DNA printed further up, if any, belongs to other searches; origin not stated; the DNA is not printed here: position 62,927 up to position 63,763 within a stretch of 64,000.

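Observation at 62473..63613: AT-rich, tightly coupled two-gene cassette of unknown function in the island cargo region (top candidate for an undescribed accessory, defence or immunity module)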

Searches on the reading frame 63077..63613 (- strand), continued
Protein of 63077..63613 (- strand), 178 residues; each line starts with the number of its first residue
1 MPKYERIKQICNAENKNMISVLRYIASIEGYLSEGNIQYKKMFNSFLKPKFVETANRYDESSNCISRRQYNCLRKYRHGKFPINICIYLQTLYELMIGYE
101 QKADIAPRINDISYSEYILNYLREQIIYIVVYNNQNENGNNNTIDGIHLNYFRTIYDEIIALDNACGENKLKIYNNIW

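Call 48: find_encoding_contigs(protein=P0029, flank=8000, max_places=4)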
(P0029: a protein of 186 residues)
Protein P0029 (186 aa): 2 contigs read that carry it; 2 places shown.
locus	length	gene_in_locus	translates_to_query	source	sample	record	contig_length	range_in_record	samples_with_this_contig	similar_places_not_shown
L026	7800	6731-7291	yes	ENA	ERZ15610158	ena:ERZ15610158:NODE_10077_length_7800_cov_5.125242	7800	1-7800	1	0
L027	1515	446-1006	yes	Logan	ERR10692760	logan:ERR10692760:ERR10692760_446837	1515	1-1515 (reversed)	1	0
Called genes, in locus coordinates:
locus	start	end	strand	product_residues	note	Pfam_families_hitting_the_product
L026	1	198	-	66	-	?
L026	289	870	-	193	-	PF04647:AgrB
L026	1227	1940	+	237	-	PF00072:Response_reg, PF04397:LytTR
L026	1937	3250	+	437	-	PF14501:HATPase_c_5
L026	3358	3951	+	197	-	-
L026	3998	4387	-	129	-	PF12844:HTH_19, PF13412:HTH_24 (faint), PF13560:HTH_31, PF01381:HTH_3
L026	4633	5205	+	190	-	PF04542:Sigma70_r2, PF08281:Sigma70_r4_2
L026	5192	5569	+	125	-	-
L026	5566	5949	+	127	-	PF14285:DUF4367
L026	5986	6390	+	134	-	-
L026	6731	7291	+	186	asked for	-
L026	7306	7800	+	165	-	?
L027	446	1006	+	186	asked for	-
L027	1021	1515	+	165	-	?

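Call 50: search_dna_similar(query=window:63077-63613:-, collection=plasmids, mode=protein, max_evalue=0.001)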
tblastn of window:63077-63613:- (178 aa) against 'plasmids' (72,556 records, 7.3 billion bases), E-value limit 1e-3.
No match.

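Call 51: search_dna_similar(query=window:63077-63613:-, collection=phages, mode=protein, max_evalue=0.001)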
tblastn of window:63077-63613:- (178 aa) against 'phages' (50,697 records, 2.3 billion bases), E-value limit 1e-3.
No match.

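Call 52: find_related_loci(query=A1, collection=viral_contigs, flank=8000)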
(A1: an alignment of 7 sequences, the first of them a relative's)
Query A1 (178 aa) in viral_contigs; peptide patterns used: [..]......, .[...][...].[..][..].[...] (x = any residue, [..] = any of these).
284 stretches matched a pattern, but none encodes a relative of the query by tblastn (E <= 1e-3).

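Call 54: find_related_loci(query=A1, collection=metagenome_contigs, flank=10000)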
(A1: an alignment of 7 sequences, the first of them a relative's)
Query A1 (178 aa) in metagenome_contigs; peptide patterns used: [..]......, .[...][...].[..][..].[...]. (x = any residue, [..] = any of these).
600 stretches matched a pattern, but none encodes a relative of the query by tblastn (E <= 1e-3).

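Call 55: search_protein_families(library=pfam, alignment_id=A5, max_evalue=1)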
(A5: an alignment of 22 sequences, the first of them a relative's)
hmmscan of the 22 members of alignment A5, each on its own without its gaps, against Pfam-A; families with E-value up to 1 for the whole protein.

A. member 1, P0001 (178 aa): 1 family
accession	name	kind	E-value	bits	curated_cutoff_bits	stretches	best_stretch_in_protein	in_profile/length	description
PF09094.16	AmyA-A_glucT_m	-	0.18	12.7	27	1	33-97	11-74/80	Alpha-amylase/4-alpha-glucanotransferase, middle domain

B. families by the number of members that match (of 22 scanned): 13 families
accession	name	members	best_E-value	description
PF15883.10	DUF4736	2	0.012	Domain of unknown function (DUF4736)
PF21360.3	PylC-like_N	2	0.081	PylC-like, N-terminal domain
PF06590.16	PerB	1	0.029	PerB protein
PF06984.18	MRP-L47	1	0.041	Mitochondrial 39-S ribosomal protein L47 (MRP-L47)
PF03098.20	An_peroxidase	1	0.051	Animal haem peroxidase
PF11589.14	DUF3244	1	0.056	Domain of unknown function (DUF3244)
PF07313.18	AmiA-like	1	0.085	N-acetylmuramoyl-L-alanine amidase-like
PF18377.6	FERM_F2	1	0.097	FERM F2 acyl-CoA binding protein-like domain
PF00466.25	Ribosomal_L10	1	0.14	Ribosomal protein L10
PF03288.22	Pox_D5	1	0.17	Poxvirus D5 protein-like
PF09094.16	AmyA-A_glucT_m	1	0.18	Alpha-amylase/4-alpha-glucanotransferase, middle domain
PF23550.1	zf_Tbcl_Rhp7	1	0.21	DNA repair protein rhp7 treble clef domain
PF00880.23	Nebulin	1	0.22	Nebulin repeat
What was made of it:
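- Tried and rejected: Pfam on all 22 gene-1 relatives showed no recurrent family (call 55).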

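Call 56: search_protein_families(library=pfam, proteins=[L004:92-688:+, L004:679-1212:+, L001:63-1907:+, L001:1898-2824:+, L001:2927-3601:+, L022:4513-5247:+, L022:3087-3881:+, L022:2168-3070:+, L010:8668-9645:+, L010:6864-8678:+], max_evalue=0.01)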
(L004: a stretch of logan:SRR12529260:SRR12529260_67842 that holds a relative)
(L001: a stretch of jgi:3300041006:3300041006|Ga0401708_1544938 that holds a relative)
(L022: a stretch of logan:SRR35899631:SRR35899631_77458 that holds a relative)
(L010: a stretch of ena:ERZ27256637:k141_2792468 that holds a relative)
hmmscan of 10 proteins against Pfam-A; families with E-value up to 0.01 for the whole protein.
L004:92-688:+ (198 aa): 1 family
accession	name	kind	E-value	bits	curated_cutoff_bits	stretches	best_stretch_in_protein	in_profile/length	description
PF15607.11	Ntox44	-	7.7e-12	46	24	1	78-193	3-103/104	Bacterial toxin 44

L004:679-1212:+ (177 aa): 0 families

L001:63-1907:+ (614 aa): 1 family
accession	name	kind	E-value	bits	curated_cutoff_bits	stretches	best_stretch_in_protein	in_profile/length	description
PF05593.20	RHS_repeat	-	4.3e-22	78.4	22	2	125-153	1-30/38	RHS Repeat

L001:1898-2824:+ (308 aa): 5 families
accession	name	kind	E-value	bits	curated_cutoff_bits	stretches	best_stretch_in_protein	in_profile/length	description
PF12796.13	Ank_2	-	1e-23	84.1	27.3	2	195-281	3-88/90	Ankyrin repeats (3 copies)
PF13637.12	Ank_4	-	3e-22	78.6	22.7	2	194-241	2-50/50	Ankyrin repeats (many copies)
PF00023.36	Ank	-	1.4e-18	66.3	21.1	1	220-251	1-32/33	Ankyrin repeat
PF13857.12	Ank_5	-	4.8e-18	65.5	27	2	219-260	14-56/56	Ankyrin repeats (many copies)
PF13606.12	Ank_3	-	4.5e-16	57.5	22.3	1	220-248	1-29/30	Ankyrin repeat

L001:2927-3601:+ (224 aa): 1 family
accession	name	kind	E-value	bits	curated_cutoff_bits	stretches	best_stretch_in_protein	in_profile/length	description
PF05593.20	RHS_repeat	-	2.5e-11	44.1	22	2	38-66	1-30/38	RHS Repeat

L022:4513-5247:+ (244 aa): 0 families

L022:3087-3881:+ (264 aa): 0 families

L022:2168-3070:+ (300 aa): 0 families

L010:8668-9645:+ (325 aa): 0 families

L010:6864-8678:+ (604 aa): 2 families
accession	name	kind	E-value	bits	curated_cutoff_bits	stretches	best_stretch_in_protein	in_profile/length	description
PF24389.1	ORC-CDC6-like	-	2.8e-82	277.7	27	1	19-556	1-566/571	ORC-CDC6-like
PF13401.12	AAA_22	-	0.003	18.3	27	0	52-72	7-27/130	AAA domain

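Call 63: search_solved_structures(query=A5, max_evalue=10)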
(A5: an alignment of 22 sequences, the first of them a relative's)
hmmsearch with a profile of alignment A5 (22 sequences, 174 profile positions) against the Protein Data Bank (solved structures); distinct sequences matched with E-value up to 10: 0.

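Call 66: find_encoding_contigs(protein=P0023, flank=8000, max_places=4)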
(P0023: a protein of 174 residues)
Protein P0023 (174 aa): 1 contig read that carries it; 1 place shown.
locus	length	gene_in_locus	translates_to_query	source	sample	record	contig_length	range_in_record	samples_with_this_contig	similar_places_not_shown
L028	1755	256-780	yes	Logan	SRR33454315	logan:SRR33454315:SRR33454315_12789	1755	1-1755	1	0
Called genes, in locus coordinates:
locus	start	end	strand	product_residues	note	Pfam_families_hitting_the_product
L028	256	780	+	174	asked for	-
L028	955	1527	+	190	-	-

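Call 67: find_encoding_contigs(protein=P0025, flank=8000, max_places=4)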
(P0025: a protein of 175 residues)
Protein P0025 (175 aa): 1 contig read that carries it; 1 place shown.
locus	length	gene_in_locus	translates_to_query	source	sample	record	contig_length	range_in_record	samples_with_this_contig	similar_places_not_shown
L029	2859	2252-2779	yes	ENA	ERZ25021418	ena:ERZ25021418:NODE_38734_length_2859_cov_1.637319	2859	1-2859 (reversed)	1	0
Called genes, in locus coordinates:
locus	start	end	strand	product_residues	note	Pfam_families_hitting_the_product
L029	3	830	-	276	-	?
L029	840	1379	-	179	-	-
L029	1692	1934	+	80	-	-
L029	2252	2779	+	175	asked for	-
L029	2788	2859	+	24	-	?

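Call 71: fold_search(model_id=the predicted structure, library=viral)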
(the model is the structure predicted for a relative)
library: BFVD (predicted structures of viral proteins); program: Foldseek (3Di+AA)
matches with E <= 10: 126; with E <= 0.001: 0
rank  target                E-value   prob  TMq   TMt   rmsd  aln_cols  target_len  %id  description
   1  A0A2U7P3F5            7.8e-01  0.23  0.26  0.22   9.0       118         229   15  (no name in the UniProt tables at hand)
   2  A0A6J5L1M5            1.2e+00  0.08  0.16  0.21  12.0       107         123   14  Uncharacterized protein [uncultured Caudovirales phage]
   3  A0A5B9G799            1.7e+00  0.08  0.21  0.14  12.9       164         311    9  Maco-A 136 [Mamestra configurata nucleopolyhedrovirus]
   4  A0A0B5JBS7            2.0e+00  0.07  0.20  0.21  12.8       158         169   11  Uncharacterized protein [Pandoravirus inopinatum]
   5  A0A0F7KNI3            2.1e+00  0.12  0.30  0.28  10.3       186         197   15  ORF2 [Kallithea virus]
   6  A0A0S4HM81            2.3e+00  0.07  0.22  0.17  15.2       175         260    7  P3-PIPO fusion protein (Fragment) [Plum pox virus]
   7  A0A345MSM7            2.4e+00  0.10  0.26  0.17  10.0       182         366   10  (no name in the UniProt tables at hand)
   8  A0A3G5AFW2            2.4e+00  0.05  0.18  0.22  12.1       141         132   16  Uncharacterized protein [Solivirus sp.]
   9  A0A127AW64            3.0e+00  0.03  0.15  0.19  15.0       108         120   10  Uncharacterized protein [Bacillus phage SP-15]
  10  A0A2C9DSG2            3.1e+00  0.05  0.19  0.11  13.3       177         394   11  Uncharacterized protein [Western grey kangaroopox virus]
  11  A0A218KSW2            3.3e+00  0.14  0.29  0.39   8.6       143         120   12  (no name in the UniProt tables at hand)
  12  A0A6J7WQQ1            3.3e+00  0.07  0.25  0.08  15.5       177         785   11  Uncharacterized protein [uncultured Caudovirales phage]
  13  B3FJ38                3.4e+00  0.08  0.21  0.14  12.2       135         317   12  Uncharacterized protein [Pseudomonas phage 201phi2-1]
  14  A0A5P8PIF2            3.4e+00  0.06  0.17  0.26  10.7       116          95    9  Uncharacterized protein [Bacillus phage 056SW001B]
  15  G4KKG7                3.4e+00  0.05  0.19  0.24  13.8       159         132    8  (no name in the UniProt tables at hand)
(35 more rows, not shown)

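Call 74: list_cluster_members(proteins=[P0016, P0017, P0019, P0020, P0022, P0024, P0026, P0027, P0028, P0033])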
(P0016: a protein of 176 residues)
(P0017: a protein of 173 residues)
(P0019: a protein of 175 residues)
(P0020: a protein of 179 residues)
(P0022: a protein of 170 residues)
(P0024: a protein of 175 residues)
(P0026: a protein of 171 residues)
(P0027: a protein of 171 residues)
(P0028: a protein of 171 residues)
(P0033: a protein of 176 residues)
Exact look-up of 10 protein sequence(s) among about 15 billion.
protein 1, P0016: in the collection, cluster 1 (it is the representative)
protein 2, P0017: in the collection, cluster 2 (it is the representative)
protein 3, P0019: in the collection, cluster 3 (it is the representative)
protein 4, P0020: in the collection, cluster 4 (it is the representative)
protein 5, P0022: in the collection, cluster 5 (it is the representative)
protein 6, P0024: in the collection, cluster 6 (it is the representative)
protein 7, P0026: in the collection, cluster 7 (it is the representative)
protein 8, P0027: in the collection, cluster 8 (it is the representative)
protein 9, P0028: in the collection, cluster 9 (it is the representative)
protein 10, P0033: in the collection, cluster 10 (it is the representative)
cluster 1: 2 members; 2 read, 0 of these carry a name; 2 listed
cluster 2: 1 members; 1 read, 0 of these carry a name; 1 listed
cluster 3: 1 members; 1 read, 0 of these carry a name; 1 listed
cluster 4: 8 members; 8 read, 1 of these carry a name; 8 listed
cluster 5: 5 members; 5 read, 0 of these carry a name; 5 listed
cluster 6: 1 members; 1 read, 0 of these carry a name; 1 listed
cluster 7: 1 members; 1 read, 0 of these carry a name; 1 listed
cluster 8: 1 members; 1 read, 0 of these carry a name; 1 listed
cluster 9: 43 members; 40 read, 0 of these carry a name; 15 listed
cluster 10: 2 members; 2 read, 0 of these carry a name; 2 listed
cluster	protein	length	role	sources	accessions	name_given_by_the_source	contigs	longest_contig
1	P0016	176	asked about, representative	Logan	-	-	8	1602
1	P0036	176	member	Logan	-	-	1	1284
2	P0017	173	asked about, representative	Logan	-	-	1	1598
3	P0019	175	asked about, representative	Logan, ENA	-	-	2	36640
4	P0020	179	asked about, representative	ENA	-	-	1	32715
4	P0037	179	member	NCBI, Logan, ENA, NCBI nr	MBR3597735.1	MAG: hypothetical protein IKL47_12250 [Clostridia bacterium] | hypothetical protein [Clostridia bacterium]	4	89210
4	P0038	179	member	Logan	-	-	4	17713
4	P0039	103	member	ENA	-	-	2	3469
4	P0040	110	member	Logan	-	-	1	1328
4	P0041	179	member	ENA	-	-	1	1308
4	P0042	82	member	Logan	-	-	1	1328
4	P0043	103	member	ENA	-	-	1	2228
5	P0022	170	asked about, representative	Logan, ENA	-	-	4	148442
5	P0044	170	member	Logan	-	-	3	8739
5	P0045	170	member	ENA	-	-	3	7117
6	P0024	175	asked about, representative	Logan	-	-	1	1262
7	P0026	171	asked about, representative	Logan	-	-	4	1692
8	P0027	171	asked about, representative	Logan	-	-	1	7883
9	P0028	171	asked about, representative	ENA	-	-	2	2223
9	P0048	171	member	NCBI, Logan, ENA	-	-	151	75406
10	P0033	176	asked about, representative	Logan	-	-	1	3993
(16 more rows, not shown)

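Call 75: find_encoding_contigs(protein=P0022, flank=10000, max_places=5)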
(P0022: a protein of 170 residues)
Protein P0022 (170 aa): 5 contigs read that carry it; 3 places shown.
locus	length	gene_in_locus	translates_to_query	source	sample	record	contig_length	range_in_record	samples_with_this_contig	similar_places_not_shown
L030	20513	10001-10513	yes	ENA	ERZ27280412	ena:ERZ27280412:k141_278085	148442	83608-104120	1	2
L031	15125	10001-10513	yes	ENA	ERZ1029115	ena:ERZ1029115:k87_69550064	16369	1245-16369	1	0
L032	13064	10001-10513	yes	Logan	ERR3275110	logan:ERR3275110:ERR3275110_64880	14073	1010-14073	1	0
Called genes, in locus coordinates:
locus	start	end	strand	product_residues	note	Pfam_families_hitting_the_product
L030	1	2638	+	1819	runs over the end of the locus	PF00041:fn3 (weak), PF19077:Big_13 (faint), PF25523:Ig_RIMBP2 (faint), PF00801:PKD (weak), PF18911:PKD_4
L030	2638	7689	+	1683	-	PF00553:CBM_2, PF09478:CBM49 (faint), PF00553:CBM_2, PF18884:TSP3_bac (faint), PF14751:DUF4474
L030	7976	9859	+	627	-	PF13606:Ank_3 (faint), PF13637:Ank_4 (faint), PF13857:Ank_5 (faint), PF00023:Ank (faint), PF12796:Ank_2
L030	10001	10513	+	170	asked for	-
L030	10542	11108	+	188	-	-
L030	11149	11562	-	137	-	PF13306:LRR_5 (weak)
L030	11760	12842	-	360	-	PF14659:Phage_int_SAM_3 (weak), PF00589:Phage_integrase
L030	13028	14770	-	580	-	PF02534:T4SS-DNA_transf, PF10412:TrwB_AAD_bind, PF12696:TraG-D_C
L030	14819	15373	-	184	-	-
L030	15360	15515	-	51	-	-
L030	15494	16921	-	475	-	PF13154:DUF3991, PF13155:Toprim_2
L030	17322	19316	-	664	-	PF18555:MobL, PF08238:Sel1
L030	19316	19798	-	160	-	-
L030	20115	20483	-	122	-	-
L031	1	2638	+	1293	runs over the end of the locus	?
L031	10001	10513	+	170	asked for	-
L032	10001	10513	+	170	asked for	-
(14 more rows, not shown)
